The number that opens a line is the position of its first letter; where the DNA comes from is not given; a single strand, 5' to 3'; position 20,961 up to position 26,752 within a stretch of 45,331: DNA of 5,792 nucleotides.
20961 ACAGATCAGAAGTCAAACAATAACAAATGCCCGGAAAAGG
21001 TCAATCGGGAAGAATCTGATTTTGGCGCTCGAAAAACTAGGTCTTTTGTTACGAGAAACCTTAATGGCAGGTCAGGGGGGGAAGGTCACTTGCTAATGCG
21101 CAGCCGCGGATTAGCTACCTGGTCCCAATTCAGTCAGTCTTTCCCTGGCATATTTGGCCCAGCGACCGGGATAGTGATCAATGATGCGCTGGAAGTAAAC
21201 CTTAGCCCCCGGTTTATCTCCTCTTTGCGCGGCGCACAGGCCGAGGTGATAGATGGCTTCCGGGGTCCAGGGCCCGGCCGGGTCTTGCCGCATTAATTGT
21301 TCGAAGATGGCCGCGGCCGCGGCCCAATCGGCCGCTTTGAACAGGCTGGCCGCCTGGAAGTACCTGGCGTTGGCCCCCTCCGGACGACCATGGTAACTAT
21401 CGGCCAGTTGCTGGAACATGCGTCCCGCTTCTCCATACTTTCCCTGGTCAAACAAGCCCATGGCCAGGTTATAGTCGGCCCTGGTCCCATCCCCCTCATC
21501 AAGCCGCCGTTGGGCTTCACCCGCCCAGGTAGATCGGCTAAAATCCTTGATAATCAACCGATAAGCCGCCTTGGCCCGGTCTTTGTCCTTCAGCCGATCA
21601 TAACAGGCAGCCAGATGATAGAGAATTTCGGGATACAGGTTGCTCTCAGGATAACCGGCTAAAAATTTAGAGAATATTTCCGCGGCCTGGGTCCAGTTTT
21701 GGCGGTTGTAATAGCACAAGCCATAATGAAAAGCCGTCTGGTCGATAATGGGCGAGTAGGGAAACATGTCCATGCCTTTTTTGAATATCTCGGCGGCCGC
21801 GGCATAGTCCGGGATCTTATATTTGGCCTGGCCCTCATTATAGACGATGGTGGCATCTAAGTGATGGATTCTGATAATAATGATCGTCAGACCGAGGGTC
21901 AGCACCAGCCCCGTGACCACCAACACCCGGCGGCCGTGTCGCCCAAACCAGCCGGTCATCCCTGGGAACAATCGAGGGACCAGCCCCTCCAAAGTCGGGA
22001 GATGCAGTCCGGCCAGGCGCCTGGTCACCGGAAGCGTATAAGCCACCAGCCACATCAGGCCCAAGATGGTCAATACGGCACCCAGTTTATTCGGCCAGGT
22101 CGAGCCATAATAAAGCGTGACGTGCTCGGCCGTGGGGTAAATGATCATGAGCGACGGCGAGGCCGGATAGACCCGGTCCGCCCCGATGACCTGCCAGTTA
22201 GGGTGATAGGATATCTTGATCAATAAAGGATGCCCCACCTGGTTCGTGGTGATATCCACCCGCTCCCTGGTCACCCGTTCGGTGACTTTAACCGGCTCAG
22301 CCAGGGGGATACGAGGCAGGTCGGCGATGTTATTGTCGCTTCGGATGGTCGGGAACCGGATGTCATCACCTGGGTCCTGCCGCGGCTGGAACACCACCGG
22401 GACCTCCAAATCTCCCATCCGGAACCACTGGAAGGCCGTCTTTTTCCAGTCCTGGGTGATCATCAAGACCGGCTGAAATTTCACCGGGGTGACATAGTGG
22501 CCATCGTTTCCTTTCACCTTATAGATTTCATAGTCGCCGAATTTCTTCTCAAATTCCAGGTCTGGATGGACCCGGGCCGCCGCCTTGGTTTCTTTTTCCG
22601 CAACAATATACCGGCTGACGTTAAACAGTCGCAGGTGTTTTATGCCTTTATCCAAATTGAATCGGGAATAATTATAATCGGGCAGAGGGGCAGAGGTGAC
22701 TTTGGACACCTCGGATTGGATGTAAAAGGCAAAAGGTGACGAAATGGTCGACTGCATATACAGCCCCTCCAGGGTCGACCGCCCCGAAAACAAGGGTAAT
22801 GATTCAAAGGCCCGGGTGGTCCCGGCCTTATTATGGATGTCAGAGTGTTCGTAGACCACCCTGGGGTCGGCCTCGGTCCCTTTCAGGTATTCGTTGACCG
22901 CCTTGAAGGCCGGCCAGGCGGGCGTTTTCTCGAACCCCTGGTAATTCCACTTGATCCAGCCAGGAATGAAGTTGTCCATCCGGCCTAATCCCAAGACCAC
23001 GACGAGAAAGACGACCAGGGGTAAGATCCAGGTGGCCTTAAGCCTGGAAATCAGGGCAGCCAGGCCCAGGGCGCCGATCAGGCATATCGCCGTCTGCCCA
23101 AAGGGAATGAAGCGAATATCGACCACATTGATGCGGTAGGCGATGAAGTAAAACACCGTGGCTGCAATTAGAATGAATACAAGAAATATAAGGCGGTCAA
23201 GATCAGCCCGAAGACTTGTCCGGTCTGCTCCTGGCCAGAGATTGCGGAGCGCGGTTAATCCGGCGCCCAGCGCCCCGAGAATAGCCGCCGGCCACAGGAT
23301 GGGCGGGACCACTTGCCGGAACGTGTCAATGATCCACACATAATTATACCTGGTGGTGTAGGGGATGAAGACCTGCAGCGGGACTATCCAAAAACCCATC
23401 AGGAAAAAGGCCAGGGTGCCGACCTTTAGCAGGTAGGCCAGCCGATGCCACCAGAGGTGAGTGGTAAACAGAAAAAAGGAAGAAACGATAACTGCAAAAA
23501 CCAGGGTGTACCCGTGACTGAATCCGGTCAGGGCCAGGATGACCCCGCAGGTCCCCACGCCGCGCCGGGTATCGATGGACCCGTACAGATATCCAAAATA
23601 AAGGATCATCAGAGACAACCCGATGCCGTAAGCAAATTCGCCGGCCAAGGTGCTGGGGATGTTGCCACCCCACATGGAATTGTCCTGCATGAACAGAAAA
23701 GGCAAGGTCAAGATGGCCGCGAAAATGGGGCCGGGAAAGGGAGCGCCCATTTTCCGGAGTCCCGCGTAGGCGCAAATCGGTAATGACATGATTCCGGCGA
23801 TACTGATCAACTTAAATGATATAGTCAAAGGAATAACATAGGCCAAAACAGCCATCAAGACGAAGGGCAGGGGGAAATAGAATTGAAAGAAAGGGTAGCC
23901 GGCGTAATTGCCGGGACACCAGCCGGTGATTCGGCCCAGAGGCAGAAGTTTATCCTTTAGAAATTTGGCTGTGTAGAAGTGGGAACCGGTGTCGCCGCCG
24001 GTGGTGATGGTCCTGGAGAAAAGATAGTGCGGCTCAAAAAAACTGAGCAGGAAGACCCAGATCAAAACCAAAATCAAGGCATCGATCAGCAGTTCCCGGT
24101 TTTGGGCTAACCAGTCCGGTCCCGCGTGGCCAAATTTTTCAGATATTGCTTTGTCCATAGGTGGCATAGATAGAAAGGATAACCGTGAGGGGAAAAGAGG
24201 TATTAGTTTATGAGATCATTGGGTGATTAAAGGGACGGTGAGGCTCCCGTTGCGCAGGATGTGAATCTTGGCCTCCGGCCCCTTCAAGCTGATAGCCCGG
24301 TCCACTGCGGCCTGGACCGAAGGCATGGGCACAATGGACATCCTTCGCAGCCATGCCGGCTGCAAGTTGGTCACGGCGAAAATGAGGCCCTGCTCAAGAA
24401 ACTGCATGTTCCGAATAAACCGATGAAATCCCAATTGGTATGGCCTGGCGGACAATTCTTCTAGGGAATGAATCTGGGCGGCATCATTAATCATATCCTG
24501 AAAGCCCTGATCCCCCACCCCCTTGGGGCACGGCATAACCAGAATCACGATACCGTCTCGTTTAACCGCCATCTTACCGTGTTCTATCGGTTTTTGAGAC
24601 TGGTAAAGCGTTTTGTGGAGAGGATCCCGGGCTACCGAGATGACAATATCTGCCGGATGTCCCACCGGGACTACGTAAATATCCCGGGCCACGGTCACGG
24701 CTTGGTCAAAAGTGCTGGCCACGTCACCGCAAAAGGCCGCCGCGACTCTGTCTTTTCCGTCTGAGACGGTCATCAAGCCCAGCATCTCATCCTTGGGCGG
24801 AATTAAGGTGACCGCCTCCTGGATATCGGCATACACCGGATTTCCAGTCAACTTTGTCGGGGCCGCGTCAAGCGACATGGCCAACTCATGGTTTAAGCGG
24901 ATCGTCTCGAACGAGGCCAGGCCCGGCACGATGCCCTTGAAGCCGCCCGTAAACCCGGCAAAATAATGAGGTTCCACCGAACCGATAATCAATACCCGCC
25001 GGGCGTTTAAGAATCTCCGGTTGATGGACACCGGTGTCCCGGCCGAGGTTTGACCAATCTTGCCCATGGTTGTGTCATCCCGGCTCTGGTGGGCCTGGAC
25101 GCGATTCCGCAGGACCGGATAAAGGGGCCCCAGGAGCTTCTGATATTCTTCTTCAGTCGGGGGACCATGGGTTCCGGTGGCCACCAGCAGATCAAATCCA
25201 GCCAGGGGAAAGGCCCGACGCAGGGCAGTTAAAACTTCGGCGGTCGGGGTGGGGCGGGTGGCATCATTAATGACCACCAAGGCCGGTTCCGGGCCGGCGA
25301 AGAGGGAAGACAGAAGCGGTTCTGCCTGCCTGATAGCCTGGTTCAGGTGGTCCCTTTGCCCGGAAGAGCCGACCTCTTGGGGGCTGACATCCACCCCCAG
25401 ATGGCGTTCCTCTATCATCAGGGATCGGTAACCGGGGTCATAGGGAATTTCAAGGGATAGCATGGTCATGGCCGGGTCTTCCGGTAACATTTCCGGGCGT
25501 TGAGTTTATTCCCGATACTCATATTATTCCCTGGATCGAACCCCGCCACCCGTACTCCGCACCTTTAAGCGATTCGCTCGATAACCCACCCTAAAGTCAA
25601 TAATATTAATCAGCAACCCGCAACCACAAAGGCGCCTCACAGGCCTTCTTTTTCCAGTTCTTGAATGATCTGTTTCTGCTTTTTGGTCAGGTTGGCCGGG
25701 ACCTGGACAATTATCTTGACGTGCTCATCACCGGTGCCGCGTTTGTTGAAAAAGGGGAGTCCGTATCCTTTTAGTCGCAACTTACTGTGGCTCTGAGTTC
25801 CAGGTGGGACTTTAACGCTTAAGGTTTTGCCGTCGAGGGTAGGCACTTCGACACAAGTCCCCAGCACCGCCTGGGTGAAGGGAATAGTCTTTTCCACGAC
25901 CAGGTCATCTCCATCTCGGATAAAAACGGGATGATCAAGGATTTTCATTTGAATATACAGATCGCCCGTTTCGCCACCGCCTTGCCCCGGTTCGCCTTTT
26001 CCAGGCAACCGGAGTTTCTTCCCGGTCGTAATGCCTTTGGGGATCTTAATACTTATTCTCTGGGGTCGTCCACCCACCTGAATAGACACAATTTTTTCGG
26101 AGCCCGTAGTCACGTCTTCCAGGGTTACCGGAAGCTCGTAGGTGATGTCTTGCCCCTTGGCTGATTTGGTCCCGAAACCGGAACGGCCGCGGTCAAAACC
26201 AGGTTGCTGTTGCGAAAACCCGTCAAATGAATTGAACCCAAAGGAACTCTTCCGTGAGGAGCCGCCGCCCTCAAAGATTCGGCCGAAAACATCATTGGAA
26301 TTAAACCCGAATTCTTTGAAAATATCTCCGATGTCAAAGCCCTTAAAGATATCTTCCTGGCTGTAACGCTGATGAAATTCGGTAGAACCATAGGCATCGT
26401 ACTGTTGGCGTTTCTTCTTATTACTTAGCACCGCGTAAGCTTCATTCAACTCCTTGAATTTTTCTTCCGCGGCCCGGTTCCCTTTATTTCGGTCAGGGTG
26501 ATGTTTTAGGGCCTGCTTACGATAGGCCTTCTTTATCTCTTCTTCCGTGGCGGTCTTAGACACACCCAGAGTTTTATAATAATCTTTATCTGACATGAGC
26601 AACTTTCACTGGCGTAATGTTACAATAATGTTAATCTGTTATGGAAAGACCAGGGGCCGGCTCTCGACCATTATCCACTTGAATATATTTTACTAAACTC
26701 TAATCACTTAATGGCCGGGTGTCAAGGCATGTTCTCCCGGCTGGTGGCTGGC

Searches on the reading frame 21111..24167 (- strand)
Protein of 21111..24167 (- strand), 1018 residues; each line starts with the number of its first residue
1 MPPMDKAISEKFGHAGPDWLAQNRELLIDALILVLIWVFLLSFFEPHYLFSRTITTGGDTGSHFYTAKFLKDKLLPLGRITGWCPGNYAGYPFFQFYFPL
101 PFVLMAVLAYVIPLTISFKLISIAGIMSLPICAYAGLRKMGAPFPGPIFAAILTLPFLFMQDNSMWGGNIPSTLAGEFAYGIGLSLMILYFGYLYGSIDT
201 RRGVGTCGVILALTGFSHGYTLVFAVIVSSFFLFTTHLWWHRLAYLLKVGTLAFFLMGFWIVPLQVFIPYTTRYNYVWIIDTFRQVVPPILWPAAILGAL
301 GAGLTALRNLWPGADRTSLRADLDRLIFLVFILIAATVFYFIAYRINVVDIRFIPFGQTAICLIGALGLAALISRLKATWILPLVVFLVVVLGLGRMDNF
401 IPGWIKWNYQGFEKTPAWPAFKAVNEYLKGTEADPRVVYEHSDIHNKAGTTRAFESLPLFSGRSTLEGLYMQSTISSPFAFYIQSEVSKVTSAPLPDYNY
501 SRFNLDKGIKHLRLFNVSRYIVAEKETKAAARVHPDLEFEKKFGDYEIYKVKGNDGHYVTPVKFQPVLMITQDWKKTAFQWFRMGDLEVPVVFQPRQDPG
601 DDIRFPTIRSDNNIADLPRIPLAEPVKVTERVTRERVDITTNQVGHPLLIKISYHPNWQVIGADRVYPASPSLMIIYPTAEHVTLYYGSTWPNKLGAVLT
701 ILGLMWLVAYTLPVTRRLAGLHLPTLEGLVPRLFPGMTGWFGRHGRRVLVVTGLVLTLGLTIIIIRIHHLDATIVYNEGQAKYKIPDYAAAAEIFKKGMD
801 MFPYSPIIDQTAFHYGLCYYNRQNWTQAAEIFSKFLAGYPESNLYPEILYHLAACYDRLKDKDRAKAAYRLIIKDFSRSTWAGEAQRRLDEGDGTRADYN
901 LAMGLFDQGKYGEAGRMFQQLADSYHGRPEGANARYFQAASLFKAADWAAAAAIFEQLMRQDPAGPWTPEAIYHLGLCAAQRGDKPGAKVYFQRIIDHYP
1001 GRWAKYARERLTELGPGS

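Call 19: search_protein_families(library=pfam, proteins=[window:21111-24167:-], max_evalue=0.001)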
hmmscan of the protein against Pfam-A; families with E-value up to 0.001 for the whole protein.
window:21111-24167:- (1018 aa): 12 families
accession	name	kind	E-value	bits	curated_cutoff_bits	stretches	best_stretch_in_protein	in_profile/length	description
PF10131.15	PTPS_related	-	4.7e-40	138.1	26.4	1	94-619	1-491/621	6-pyruvoyl-tetrahydropterin synthase related domain; membrane protein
PF13174.12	TPR_6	-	1.2e-20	73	26.3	3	970-1000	1-31/33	Tetratricopeptide repeat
PF13525.12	YfiO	-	3.2e-14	53.6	25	2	773-904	6-148/203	Outer membrane lipoprotein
PF13432.12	TPR_16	-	2.6e-13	50.6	32.7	1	899-966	1-65/65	Tetratricopeptide repeat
PF14559.12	TPR_19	-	6.4e-13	49.3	25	1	942-1007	1-62/68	Tetratricopeptide repeat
PF13424.12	TPR_12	-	1.6e-12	47.9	30.1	1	897-960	5-73/77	Tetratricopeptide repeat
PF07719.23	TPR_2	-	7.3e-12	44.9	27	0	969-1001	1-33/34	Tetratricopeptide repeat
PF13428.12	TPR_14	-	5.3e-08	33.2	23.5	0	846-881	1-36/44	Tetratricopeptide repeat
PF13371.12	TPR_9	-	6.2e-07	29.8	35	0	942-1002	5-62/73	Tetratricopeptide repeat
PF12895.13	ANAPC3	-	8.4e-07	29.6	27.2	0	810-868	24-78/82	Anaphase-promoting complex, cyclosome, subunit 3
PF00515.34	TPR_1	-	2.2e-06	27.7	27.8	0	847-870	2-25/34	Tetratricopeptide repeat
PF13181.12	TPR_8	-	2.8e-05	24.4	25.7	0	847-873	2-28/34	Tetratricopeptide repeat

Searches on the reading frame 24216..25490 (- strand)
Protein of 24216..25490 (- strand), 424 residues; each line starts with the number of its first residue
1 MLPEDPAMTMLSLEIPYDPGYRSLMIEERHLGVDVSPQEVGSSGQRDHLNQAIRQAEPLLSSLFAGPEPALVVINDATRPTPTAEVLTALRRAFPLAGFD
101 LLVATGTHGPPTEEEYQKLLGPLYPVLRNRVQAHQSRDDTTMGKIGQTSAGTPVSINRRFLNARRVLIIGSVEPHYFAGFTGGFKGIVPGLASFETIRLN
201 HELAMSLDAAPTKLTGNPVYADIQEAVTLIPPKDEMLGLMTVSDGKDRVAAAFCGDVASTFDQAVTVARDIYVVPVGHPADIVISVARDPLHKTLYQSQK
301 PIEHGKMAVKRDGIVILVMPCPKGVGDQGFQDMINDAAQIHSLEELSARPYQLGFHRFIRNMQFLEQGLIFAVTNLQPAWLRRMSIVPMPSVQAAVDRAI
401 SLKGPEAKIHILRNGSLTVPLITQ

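Call 20: search_protein_families(library=pfam, proteins=[window:24216-25490:-], max_evalue=0.001)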
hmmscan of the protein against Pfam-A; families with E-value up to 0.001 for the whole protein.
window:24216-25490:- (424 aa): 2 families
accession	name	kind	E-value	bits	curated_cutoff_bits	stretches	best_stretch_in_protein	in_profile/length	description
PF09861.14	Lar_N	-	3.1e-41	141.3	23.3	1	20-205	4-196/204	Lactate racemase N-terminal domain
PF21113.2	LarA_C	-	2.9e-12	47.2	25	1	279-415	5-147/152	Lactate racemase C-terminal domain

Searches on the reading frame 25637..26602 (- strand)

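Call 20: search_protein_families(library=pfam, proteins=[window:25637-26602:-], max_evalue=0.001)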
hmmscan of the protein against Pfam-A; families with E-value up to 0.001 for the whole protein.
window:25637-26602:- (321 aa): 2 families
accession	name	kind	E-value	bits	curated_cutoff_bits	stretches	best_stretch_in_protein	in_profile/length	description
PF01556.23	DnaJ_C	-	1.9e-44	151.8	26.6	1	153-302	1-152/152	DnaJ C terminal domain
PF00226.36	DnaJ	-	2.2e-28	98.6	27.8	1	7-69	1-63/63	DnaJ domain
